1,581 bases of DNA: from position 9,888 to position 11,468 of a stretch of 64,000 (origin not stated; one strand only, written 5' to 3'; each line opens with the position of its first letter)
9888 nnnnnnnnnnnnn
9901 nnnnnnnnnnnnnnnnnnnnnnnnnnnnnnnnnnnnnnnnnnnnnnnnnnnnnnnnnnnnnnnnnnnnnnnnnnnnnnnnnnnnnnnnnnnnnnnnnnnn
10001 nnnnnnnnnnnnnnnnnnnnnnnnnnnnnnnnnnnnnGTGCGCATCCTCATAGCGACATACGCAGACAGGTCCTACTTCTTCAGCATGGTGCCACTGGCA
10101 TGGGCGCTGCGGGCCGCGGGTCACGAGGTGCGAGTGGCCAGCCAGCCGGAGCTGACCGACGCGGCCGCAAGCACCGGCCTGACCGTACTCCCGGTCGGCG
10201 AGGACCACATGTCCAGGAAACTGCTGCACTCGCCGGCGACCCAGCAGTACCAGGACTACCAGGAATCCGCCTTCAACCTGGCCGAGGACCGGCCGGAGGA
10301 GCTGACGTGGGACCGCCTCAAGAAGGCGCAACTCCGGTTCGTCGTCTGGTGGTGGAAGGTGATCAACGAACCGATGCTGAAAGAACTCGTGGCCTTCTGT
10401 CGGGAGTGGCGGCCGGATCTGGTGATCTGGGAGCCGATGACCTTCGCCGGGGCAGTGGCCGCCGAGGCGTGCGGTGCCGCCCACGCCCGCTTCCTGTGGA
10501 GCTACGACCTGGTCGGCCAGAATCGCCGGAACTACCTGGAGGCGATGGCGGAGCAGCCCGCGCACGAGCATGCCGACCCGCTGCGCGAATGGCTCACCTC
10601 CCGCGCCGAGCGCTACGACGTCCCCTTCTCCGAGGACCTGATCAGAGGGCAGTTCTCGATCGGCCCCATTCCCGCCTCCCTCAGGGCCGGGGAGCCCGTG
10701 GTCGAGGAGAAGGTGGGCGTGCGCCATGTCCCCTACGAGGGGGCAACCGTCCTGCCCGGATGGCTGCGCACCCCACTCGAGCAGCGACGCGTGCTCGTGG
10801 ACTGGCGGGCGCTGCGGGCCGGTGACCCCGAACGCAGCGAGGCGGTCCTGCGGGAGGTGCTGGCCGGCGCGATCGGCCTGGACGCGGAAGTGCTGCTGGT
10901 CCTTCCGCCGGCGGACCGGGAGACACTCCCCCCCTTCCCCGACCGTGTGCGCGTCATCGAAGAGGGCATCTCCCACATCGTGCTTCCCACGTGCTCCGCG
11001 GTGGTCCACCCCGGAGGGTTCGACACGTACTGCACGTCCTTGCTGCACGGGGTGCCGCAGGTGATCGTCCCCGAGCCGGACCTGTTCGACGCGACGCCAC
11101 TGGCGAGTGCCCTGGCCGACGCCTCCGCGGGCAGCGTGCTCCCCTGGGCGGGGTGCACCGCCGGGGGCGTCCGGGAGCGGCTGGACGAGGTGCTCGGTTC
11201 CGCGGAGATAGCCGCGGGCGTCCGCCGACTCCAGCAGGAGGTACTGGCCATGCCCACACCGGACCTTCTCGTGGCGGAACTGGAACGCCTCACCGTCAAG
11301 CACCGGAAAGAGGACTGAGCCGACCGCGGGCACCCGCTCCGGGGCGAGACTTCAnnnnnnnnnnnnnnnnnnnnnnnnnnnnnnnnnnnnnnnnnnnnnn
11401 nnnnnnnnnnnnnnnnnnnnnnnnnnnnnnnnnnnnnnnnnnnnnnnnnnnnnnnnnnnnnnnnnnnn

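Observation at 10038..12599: Convergent pair of paralogous antibiotic-type GT1 glycosyltransferases without an auxiliary activator gene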

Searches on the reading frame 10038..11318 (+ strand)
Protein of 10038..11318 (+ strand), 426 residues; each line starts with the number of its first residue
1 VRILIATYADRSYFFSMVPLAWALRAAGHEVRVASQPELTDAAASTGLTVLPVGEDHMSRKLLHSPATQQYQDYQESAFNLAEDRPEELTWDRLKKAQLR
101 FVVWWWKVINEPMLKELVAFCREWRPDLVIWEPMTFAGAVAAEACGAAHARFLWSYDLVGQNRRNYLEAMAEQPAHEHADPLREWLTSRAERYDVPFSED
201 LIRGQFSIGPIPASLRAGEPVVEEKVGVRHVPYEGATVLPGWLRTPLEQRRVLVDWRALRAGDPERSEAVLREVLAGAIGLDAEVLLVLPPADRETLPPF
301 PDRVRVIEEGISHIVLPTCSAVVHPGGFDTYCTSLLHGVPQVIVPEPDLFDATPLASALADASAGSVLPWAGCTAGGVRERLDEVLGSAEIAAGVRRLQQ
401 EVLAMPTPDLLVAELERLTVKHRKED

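Call 9: search_protein_families(library=pfam, proteins=[window:10038-11318:+])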
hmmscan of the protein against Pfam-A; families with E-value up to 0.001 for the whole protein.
window:10038-11318:+ (426 aa): 2 families
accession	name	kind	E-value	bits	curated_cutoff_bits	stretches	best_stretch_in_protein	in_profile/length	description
PF21036.3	EryCIII-like_N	-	1.1e-56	192.4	27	1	22-254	1-213/216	Erythromycin biosynthesis protein CIII-like, N-terminal domain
PF06722.18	EryCIII-like_C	-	2e-21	76.9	31.7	1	273-418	2-145/145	Erythromycin biosynthesis protein CIII-like, C-terminal domain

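Call 13: search_solved_structures(query=window:10038-11318:+, show_alignments=2)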
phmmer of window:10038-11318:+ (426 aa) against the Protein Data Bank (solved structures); distinct sequences matched with E-value up to 0.001: 20.
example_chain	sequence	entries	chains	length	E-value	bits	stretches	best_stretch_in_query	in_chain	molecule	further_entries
2yjn_A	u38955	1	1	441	4.8e-82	279.5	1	1-423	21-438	GLYCOSYLTRANSFERASE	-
7yp3_A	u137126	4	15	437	5.8e-78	266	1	1-423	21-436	Glycosyltransferase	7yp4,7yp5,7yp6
3wad_A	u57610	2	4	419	2.6e-71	244.1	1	1-421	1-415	Glycosyltransferase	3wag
4ldp_A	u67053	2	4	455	2.5e-64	221.1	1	1-422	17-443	NDP-forosamyltransferase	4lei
3tsa_A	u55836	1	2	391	4.6e-28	101.6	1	1-418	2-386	NDP-rhamnosyltransferase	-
3uyk_A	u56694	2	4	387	6.5e-28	101.1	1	1-417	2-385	NDP-rhamnosyltransferase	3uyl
3d0q_A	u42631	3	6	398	2.8e-22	82.5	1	1-414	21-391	Protein CalG3 | CalG3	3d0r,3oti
4amb_A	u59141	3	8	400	8.3e-22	81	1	228-415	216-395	SNOGD | GLYCOSYL TRANSFERASE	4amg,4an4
4g2t_A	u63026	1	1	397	1.8e-21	79.9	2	208-416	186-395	SsfS6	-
4fzr_A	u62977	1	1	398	1.9e-21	79.8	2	208-416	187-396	SsfS6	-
2p6p_A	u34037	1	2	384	5.6e-21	78.3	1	1-422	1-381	Glycosyl transferase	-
4rie_A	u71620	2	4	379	1.8e-17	66.7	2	227-418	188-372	Glycosyl transferase homolog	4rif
3otg_A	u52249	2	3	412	2.2e-17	66.5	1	1-413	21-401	CalG1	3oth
4rig_A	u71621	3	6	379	1.1e-16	64.1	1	212-418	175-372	Glycosyl transferase | Glycosyl transferase homolog,Glycosyl transferase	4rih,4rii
9ke2_A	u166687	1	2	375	1.6e-15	60.3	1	226-422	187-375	Rhamnosyltransferase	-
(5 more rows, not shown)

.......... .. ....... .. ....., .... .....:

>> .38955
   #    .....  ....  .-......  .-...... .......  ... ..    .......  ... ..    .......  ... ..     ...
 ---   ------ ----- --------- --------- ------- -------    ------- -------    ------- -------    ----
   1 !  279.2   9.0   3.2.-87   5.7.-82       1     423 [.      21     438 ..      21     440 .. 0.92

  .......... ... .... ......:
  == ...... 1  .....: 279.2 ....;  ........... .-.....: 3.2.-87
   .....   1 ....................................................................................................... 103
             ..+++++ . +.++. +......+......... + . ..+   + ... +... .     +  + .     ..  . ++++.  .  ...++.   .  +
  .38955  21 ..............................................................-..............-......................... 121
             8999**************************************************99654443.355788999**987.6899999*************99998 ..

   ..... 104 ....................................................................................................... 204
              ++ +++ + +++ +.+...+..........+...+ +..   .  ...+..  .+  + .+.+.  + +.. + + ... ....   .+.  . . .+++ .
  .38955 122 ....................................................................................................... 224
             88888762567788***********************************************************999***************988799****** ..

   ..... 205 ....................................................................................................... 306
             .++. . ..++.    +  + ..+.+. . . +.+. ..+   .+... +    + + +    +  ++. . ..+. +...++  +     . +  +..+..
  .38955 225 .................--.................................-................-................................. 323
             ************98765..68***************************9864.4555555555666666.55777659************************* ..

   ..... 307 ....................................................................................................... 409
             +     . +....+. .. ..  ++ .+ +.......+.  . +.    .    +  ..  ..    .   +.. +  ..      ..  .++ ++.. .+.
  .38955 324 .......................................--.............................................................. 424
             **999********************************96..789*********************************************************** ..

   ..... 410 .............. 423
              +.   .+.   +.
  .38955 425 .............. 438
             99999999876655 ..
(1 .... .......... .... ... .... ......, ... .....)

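Call 14: search_protein_families(library=ncbifam, proteins=[window:10038-11318:+])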
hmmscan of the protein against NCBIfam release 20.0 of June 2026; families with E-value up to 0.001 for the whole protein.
window:10038-11318:+ (426 aa): 3 families
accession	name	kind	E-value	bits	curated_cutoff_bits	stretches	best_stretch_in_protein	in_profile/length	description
TIGR04516.1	glycosyl_450act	subfamily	2.5e-128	428.7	440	1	1-423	1-418/418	activator-dependent family glycosyltransferase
TIGR01426.2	MGT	subfamily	4e-11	42.6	260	1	280-402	253-374/393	macrolide family glycosyltransferase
NF000354.1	glycotrans_Rgt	equivalog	4.2e-06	26.1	800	0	1-58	1-60/411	rifamycin-inactivating glycosyltransferase Rgt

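Call 18: find_homologous_proteins(query=window:10038-11318:+, max_evalue=1e-40)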
Query window:10038-11318:+ (426 aa): 1100 proteins with E <= 1e-40 among 8000 candidates; the best 120 are listed.
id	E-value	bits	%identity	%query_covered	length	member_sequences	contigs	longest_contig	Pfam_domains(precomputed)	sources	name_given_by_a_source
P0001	3.0e-285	964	100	100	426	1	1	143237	PF06722.19,PF21036.4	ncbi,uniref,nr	ncbi:nucleotide disphospho-sugar-binding domain-containing protein [Nocardiopsis ansamitocini]|unire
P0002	4.2e-137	476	56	99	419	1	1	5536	PF06722.19,PF21036.4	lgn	-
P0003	1.9e-136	474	57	98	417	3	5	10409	PF06722.19,PF21036.4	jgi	jgi:hypothetical protein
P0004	1.1e-118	415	51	99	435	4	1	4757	PF06722.19,PF21036.4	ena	-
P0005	2.7e-117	411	49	98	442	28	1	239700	PF06722.19,PF21036.4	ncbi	-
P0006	5.1e-114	400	48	98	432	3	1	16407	PF06722.19,PF21036.4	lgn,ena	-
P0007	5.3e-113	396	47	98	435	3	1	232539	PF06722.19,PF21036.4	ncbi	ncbi:DUF1205 domain-containing protein [Nocardiopsis tropica]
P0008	8.5e-112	392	48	99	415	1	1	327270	PF06722.19,PF21036.4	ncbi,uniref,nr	ncbi:activator-dependent family glycosyltransferase [Nonomuraea sp. SYSU D8015]|uniref:activator-dep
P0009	1.1e-111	392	45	99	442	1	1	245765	PF06722.19,PF21036.4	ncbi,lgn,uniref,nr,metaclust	ncbi:glycosyltransferase, activator-dependent family [Sinosporangium album]|uniref:Glycosyltransfera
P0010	1.3e-111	392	46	98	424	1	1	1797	PF06722.19,PF21036.4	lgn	-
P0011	1.2e-110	389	48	98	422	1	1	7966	PF06722.19,PF21036.4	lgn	-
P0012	2.5e-109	384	47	99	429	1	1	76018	PF06722.19,PF21036.4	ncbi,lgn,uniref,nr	ncbi:glycosyltransferase, activator-dependent family [Sinosporangium album]|uniref:Glycosyltransfera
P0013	3.2e-109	384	46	100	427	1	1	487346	PF06722.19,PF21036.4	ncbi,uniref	ncbi:activator-dependent family glycosyltransferase [Streptosporangium sp. DT93]|uniref:activator-de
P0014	7.6e-109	383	45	99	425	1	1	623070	PF06722.19,PF21036.4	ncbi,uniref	ncbi:activator-dependent family glycosyltransferase [Streptosporangium sp. NPDC050855]|uniref:activa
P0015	2.4e-108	381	48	98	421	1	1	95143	PF06722.19,PF21036.4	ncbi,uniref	ncbi:activator-dependent family glycosyltransferase [Nonomuraea sp. NPDC047897]|uniref:activator-dep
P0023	4.0e-106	374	47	99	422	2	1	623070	PF00201.25,PF06722.19,PF21036.4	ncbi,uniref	ncbi:activator-dependent family glycosyltransferase [Streptosporangium sp. NPDC050855]|uniref:activa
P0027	4.4e-105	370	46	98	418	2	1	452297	PF06722.19,PF21036.4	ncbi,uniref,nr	ncbi:nucleotide disphospho-sugar-binding domain-containing protein [Nocardiopsis ganjiahuensis]|unir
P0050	2.2e-101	358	44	98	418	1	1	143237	PF00201.25,PF04101.23,PF06722.19,PF21036.4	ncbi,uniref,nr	ncbi:activator-dependent family glycosyltransferase [Nocardiopsis ansamitocini]|uniref:Glycosyl tran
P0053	8.2e-101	356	43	100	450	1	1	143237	PF00201.25,PF06722.19,PF21036.4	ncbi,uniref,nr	ncbi:activator-dependent family glycosyltransferase [Nocardiopsis ansamitocini]|uniref:Glycosyl tran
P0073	2.8e-97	345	43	100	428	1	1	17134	PF06722.19,PF21036.4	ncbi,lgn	-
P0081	2.6e-96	341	44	99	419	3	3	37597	PF06722.19,PF21036.4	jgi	jgi:glycosyltransferase (activator-dependent family)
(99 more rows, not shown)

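Call 20: find_encoding_contigs(protein=P0050, flank=10000, max_places=3)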
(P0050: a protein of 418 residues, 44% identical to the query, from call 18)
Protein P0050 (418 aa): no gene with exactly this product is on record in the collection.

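Call 21: find_encoding_contigs(protein=P0053, flank=10000, max_places=3)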
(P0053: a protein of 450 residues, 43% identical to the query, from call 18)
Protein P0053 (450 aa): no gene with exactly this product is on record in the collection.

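Call 24: find_encoding_contigs(protein=P0007, flank=10000, max_places=2)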
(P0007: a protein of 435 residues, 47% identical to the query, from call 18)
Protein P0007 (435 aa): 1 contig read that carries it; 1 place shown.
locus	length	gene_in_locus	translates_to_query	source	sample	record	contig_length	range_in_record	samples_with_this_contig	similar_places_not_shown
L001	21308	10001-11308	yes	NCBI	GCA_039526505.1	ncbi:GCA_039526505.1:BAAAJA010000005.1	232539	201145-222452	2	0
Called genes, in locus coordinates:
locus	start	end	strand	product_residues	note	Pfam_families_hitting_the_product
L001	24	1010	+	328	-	PF00248:Aldo_ket_red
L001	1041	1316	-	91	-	-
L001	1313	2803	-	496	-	PF00501:AMP-binding, PF13193:AMP-binding_C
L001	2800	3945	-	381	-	PF02771:Acyl-CoA_dh_N, PF02770:Acyl-CoA_dh_M, PF00441:Acyl-CoA_dh_1, PF08028:Acyl-CoA_dh_2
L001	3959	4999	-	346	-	PF08545:ACP_syn_III (weak), PF08541:ACP_syn_III_C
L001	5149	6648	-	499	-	PF00221:Lyase_aromatic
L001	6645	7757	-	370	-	PF00501:AMP-binding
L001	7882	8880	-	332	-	PF01073:3Beta_HSD, PF01370:Epimerase, PF02719:Polysacc_synt_2, PF04321:RmlD_sub_bind, PF07993:NAD_binding_4, PF13460:NAD_binding_10, PF16363:GDP_Man_Dehyd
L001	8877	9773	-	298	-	PF00483:NTP_transferase, PF12804:NTP_transf_3 (weak)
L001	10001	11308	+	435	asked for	PF21036:EryCIII-like_N, PF06722:EryCIII-like_C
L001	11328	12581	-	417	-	PF21036:EryCIII-like_N, PF00201:UDPGT (weak), PF06722:EryCIII-like_C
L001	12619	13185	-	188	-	-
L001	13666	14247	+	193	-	-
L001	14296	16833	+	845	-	PF25816:RamC_N, PF00069:Pkinase (faint), PF01636:APH (faint), PF05147:LANC_like (faint)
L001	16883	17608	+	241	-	PF13489:Methyltransf_23, PF13847:Methyltransf_31 (faint), PF08241:Methyltransf_11, PF08242:Methyltransf_12, PF13649:Methyltransf_25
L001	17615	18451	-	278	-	PF14472:DUF4429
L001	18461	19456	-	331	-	PF00005:ABC_tran, PF13304:AAA_21, PF13732:DrrA1-3_C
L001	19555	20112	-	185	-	-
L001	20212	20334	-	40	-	-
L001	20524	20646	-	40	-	-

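Call 25: find_encoding_contigs(protein=P0027, flank=10000, max_places=2)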
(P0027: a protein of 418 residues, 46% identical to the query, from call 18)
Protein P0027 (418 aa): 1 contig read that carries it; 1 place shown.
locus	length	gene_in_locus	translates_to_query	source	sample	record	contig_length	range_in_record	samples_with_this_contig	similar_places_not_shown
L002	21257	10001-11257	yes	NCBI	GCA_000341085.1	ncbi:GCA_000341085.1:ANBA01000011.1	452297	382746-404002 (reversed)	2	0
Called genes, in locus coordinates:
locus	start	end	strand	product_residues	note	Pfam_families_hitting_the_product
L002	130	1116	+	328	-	PF00248:Aldo_ket_red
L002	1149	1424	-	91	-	-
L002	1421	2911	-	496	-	PF00501:AMP-binding, PF13193:AMP-binding_C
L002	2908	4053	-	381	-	PF02771:Acyl-CoA_dh_N, PF02770:Acyl-CoA_dh_M, PF00441:Acyl-CoA_dh_1, PF08028:Acyl-CoA_dh_2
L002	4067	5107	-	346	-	PF08545:ACP_syn_III (weak), PF08541:ACP_syn_III_C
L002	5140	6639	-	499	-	PF00221:Lyase_aromatic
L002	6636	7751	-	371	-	PF00501:AMP-binding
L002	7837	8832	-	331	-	PF01073:3Beta_HSD, PF01370:Epimerase, PF02719:Polysacc_synt_2, PF04321:RmlD_sub_bind, PF07993:NAD_binding_4, PF13460:NAD_binding_10, PF16363:GDP_Man_Dehyd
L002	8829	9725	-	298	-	PF00483:NTP_transferase, PF12804:NTP_transf_3 (weak)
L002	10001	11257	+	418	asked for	PF21036:EryCIII-like_N, PF06722:EryCIII-like_C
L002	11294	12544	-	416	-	PF21036:EryCIII-like_N, PF00201:UDPGT (faint), PF06722:EryCIII-like_C, PF04101:Glyco_tran_28_C (weak)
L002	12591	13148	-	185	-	-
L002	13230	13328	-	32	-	-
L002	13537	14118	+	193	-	-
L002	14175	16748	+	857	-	PF25816:RamC_N, PF00069:Pkinase (weak), PF05147:LANC_like (faint)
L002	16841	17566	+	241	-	PF13489:Methyltransf_23, PF13847:Methyltransf_31 (weak), PF08241:Methyltransf_11, PF08242:Methyltransf_12, PF13649:Methyltransf_25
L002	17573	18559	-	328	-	PF00005:ABC_tran, PF13304:AAA_21 (weak), PF13732:DrrA1-3_C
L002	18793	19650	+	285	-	PF01061:ABC2_membrane, PF12698:ABC2_membrane_3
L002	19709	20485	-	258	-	PF14472:DUF4429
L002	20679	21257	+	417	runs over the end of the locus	PF01565:FAD_binding_4, PF04030:ALO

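Call 49: find_encoding_contigs(protein=P0008, flank=10000, max_places=1)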
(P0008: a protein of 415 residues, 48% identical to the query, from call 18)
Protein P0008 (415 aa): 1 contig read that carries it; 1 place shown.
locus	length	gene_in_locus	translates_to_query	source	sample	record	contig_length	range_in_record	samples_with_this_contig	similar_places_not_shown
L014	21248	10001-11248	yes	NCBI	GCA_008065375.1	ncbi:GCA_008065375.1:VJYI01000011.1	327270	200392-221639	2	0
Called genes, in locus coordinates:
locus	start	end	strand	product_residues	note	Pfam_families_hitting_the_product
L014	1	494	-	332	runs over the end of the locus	PF01408:GFO_IDH_MocA, PF22725:GFO_IDH_MocA_C3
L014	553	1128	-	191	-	PF13302:Acetyltransf_3 (weak), PF00583:Acetyltransf_1 (faint)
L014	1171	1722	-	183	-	-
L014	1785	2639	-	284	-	PF01061:ABC2_membrane, PF12698:ABC2_membrane_3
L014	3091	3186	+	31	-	-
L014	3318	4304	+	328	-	PF00248:Aldo_ket_red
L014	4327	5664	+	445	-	PF21036:EryCIII-like_N, PF00201:UDPGT (weak), PF06722:EryCIII-like_C, PF04101:Glyco_tran_28_C (weak)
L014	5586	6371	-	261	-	PF02353:CMAS, PF13489:Methyltransf_23, PF13847:Methyltransf_31, PF08241:Methyltransf_11, PF08242:Methyltransf_12, PF13649:Methyltransf_25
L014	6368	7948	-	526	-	PF00221:Lyase_aromatic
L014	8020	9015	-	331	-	PF01073:3Beta_HSD, PF01370:Epimerase, PF02719:Polysacc_synt_2, PF04321:RmlD_sub_bind, PF07993:NAD_binding_4, PF13460:NAD_binding_10 (weak), PF16363:GDP_Man_Dehyd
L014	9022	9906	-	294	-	PF00483:NTP_transferase, PF12804:NTP_transf_3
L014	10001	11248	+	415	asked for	PF21036:EryCIII-like_N, PF06722:EryCIII-like_C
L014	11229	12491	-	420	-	PF21036:EryCIII-like_N, PF06722:EryCIII-like_C, PF04101:Glyco_tran_28_C (weak)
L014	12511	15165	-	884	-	PF13191:AAA_16, PF13401:AAA_22 (weak), PF13604:AAA_30 (faint), PF00196:GerE, PF08281:Sigma70_r4_2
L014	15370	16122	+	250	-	PF01370:Epimerase, PF04321:RmlD_sub_bind (weak), PF16363:GDP_Man_Dehyd (weak)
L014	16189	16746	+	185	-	-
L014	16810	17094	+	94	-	-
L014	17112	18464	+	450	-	PF02826:2-Hacid_dh_C (faint), PF03446:NAD_binding_2 (faint), PF03721:UDPG_MGDP_dh_N, PF00984:UDPG_MGDP_dh, PF03720:UDPG_MGDP_dh_C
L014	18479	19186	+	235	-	PF02353:CMAS (faint), PF13489:Methyltransf_23, PF08241:Methyltransf_11, PF08242:Methyltransf_12, PF13649:Methyltransf_25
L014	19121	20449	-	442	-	PF21036:EryCIII-like_N, PF06722:EryCIII-like_C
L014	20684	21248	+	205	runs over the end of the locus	PF02441:Flavoprotein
